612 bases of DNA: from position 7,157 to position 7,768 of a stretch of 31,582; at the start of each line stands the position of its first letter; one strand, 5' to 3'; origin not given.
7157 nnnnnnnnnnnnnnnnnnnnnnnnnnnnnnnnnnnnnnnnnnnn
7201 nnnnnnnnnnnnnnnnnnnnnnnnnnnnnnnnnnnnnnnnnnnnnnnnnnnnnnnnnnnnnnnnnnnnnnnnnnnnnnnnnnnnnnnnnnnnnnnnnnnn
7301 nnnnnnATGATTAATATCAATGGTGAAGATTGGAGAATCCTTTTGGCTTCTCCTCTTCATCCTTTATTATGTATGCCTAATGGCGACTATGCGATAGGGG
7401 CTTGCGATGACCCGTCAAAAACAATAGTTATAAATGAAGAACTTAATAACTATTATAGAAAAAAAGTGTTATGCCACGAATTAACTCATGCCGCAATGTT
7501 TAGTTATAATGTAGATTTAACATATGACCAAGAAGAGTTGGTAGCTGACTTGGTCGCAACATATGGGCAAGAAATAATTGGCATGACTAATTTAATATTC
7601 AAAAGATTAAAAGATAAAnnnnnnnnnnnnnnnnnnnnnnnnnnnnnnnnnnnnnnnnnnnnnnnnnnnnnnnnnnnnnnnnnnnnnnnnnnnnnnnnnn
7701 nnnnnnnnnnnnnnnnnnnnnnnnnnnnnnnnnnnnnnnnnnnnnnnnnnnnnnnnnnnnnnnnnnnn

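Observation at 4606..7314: Cluster of spore-coat/exosporium-like low-complexity proteins in a phage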

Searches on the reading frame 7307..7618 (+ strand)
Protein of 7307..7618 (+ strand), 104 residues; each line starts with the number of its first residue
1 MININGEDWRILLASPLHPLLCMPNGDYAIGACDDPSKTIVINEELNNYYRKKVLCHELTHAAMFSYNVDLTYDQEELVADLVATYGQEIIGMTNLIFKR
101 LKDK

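Call 11: search_protein_families(library=pfam, max_evalue=0.1, proteins=[window:7307-7618:+])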
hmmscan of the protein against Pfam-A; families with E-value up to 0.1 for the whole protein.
seq(104 aa): 4 families
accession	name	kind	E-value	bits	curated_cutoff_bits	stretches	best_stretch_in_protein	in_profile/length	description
PF06114.19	Peptidase_M78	-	9e-06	25.9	22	1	35-84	25-82/123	IrrE N-terminal-like domain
PF20573.4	DUF6782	-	2.4e-05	24.2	27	1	18-67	56-106/241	Putative metallopeptidase family (DUF6782)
PF10263.15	SprT-like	-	0.0049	17.2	25.6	1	33-68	36-78/108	SprT-like family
PF05527.17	TNFAIP8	-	0.059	13.7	22.5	1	42-82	77-117/181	Tumor necrosis factor alpha-induced protein 8-like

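Call 12: search_protein_families(library=phrogs, max_evalue=0.1, proteins=[window:7307-7618:+])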
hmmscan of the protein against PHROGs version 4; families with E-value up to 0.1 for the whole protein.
seq(104 aa): 7 families
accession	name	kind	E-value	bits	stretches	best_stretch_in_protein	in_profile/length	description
phrog_1233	-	unknown function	1.2e-14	55.2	1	2-101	12-111/306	-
phrog_87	-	other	8.1e-05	23.5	1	31-63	65-97/227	metallo-protease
phrog_13742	-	other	0.00021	21.9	1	25-81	33-90/248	peptidase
phrog_8728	-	unknown function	0.0046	17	1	5-75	45-113/307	-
phrog_3768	-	unknown function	0.018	16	1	28-66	49-91/216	-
phrog_20886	-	unknown function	0.023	15.4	1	29-61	18-50/72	-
phrog_31585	-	unknown function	0.04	14.6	1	5-43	6-47/69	-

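Call 48: search_protein_families(library=ncbifam, max_evalue=0.1, proteins=[window:7307-7618:+])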
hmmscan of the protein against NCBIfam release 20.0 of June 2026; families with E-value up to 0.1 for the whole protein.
seq(104 aa): 0 families

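Call 49: search_protein_families(library=padloc, max_evalue=0.1, proteins=[window:7307-7618:+])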
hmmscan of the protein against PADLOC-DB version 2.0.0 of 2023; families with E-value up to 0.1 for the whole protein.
seq(104 aa): 0 families
